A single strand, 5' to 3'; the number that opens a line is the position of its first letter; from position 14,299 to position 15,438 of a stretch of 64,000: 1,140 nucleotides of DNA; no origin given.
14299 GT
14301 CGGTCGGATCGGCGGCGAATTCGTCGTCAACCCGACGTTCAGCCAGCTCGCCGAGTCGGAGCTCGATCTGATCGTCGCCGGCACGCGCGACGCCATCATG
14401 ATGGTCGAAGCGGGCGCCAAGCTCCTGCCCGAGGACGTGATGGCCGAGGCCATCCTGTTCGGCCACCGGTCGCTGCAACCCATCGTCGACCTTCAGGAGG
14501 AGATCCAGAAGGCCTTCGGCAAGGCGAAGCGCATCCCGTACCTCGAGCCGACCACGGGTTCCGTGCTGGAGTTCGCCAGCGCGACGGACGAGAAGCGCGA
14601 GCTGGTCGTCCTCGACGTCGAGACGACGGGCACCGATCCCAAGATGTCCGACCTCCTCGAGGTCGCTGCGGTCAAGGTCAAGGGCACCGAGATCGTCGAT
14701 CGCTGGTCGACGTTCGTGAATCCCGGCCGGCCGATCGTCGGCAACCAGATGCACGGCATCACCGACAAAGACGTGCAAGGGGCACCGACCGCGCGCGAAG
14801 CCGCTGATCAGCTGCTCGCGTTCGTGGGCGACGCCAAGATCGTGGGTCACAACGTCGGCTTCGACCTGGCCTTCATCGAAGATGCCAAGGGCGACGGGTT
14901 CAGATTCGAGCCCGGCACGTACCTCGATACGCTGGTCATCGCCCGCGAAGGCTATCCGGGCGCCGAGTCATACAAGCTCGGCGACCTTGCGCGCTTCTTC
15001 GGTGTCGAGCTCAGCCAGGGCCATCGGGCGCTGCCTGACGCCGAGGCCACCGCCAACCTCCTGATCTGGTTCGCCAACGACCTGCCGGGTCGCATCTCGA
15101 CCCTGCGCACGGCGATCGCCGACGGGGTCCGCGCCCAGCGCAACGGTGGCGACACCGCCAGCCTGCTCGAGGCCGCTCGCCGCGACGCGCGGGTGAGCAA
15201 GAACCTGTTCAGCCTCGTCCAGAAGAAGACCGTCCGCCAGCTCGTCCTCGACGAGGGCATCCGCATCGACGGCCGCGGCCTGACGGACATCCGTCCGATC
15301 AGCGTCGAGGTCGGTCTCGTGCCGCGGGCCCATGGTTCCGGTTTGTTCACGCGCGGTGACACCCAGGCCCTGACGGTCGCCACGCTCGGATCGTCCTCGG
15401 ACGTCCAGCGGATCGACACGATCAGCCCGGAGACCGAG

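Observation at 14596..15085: PNPase carrying an in-frame DnaQ/epsilon-like DEDDh 3'-5' exonuclease domain inside its alpha-helical linker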

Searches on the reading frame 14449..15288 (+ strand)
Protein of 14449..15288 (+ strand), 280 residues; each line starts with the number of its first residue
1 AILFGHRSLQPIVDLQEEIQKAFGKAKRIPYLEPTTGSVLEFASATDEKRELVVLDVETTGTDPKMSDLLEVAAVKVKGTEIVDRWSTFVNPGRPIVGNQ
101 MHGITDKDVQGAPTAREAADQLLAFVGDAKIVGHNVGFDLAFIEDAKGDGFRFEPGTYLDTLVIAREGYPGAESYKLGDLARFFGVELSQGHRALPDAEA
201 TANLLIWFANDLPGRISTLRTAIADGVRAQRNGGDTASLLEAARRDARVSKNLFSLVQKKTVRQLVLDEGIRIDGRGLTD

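Call 11: find_related_loci(query=window:14449-15288:+, collection=genome_contigs, flank=4000)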
Query window:14449-15288:+ (280 aa) in genome_contigs; peptide patterns used: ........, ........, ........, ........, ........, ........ (x = any residue, [..] = any of these).
397 stretches matched a pattern; 276 encode a relative of the query (tblastn E <= 1e-3); the best 80 are kept; 80 distinct loci.
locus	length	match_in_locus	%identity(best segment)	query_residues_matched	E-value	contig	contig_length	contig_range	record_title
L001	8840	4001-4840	95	1-280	5e-180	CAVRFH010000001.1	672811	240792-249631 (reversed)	MAG: uncultured Chloroflexia bacterium isolate MFD04935.bin.2.120 genome assembly, contig: contig_11596, whole genome sh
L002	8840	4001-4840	93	1-280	5e-176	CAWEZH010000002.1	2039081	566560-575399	MAG: uncultured Chloroflexia bacterium isolate MFD09267.bin.1.5 genome assembly, contig: contig_20474, whole genome shot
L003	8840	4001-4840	94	1-280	1e-175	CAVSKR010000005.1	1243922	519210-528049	MAG: uncultured Chloroflexia bacterium isolate MFD09206.bin.1.191 genome assembly, contig: contig_4134, whole genome sho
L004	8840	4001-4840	93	1-280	1e-175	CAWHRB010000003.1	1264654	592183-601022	MAG: uncultured Chloroflexia bacterium isolate MFD06742.bin.1.139 genome assembly, contig: contig_4563, whole genome sho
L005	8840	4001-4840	90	1-280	1e-172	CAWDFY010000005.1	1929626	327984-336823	MAG: uncultured Chloroflexia bacterium isolate MFD06229.bin.2.150 genome assembly, contig: contig_8603, whole genome sho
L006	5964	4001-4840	90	1-280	4e-171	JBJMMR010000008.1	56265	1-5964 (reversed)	MAG: Chloroflexota bacterium isolate 12C16O_24h_100_P08_coass_bin_12 k141_3620867, whole genome shotgun sequence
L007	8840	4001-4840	89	1-280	5e-170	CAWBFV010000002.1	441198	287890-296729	MAG: uncultured Chloroflexia bacterium isolate MFD09212.bin.2.194 genome assembly, contig: contig_12341, whole genome sh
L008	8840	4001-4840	90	1-280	3e-169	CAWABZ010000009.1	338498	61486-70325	MAG: uncultured Chloroflexia bacterium isolate MFD09267.bin.2.90 genome assembly, contig: contig_39690, whole genome sho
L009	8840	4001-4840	89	1-280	5e-169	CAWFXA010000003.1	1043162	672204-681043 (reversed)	MAG: uncultured Chloroflexia bacterium isolate MFD06742.bin.1.113 genome assembly, contig: contig_8774, whole genome sho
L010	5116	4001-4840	90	1-280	7e-170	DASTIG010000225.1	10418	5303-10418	MAG TPA_asm: Candidatus Limnocylindrales bacterium isolate SMAG_U924 k141_817642, whole genome shotgun sequence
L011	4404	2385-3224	87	1-280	2e-171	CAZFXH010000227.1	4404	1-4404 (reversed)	MAG TPA_asm: uncultured Anaerolineaceae bacterium isolate binchicken_co31_243 genome assembly, contig: k141_2721628, who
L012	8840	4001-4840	87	1-280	9e-166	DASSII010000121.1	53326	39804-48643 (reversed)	MAG TPA_asm: Candidatus Limnocylindrales bacterium isolate SMAG_U1083 k141_264284, whole genome shotgun sequence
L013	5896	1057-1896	86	1-280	2e-165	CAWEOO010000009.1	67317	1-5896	MAG: uncultured Chloroflexia bacterium isolate MFD02840.bin.3.631 genome assembly, contig: contig_68145, whole genome sh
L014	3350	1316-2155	86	1-280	7e-173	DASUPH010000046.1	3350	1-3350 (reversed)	MAG TPA_asm: Candidatus Limnocylindrales bacterium isolate SMAG_U1649 k141_825556, whole genome shotgun sequence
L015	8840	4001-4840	85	1-280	7e-164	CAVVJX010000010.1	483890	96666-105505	MAG: uncultured Chloroflexia bacterium isolate MFD06742.bin.2.302 genome assembly, contig: contig_50538, whole genome sh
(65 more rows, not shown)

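Call 62: predict_structure(alignment_id=A2)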
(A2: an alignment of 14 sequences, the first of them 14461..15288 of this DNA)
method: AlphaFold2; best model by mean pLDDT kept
length: 276 residues; sequences in the alignment: 14
mean_pLDDT: 87.2   pTM: 0.82
mean pLDDT of the five models: 87.2, 84.4, 84.0, 83.6, 81.8
residues with pLDDT >= 90: 159; 70-90: 91; 50-70: 19; < 50: 7
segments of 3 or more residues with pLDDT < 50: 1-5
pLDDT, mean of each block of 10 residues (from residue 1): 59 64 61 93 95 89 91 95 94 78 92 97 95 91 87 90 86 84 80 94 95 96 86 91 94 95 88 77
secondary structure, 60 per line:
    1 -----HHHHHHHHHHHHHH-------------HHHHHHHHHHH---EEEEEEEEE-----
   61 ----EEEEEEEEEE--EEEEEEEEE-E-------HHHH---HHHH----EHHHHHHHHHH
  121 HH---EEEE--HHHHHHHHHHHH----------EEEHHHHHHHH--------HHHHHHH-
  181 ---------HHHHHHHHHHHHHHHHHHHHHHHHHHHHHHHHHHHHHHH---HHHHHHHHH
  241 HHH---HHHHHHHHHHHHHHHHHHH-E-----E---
elements in order: H6-19 H33-43 E47-55 E65-74 E77-85 H95-98 H102-105 H111-122 E126-129 H132-143 E154-156 H157-164 H173-179 H190-228 H232-243 H247-265
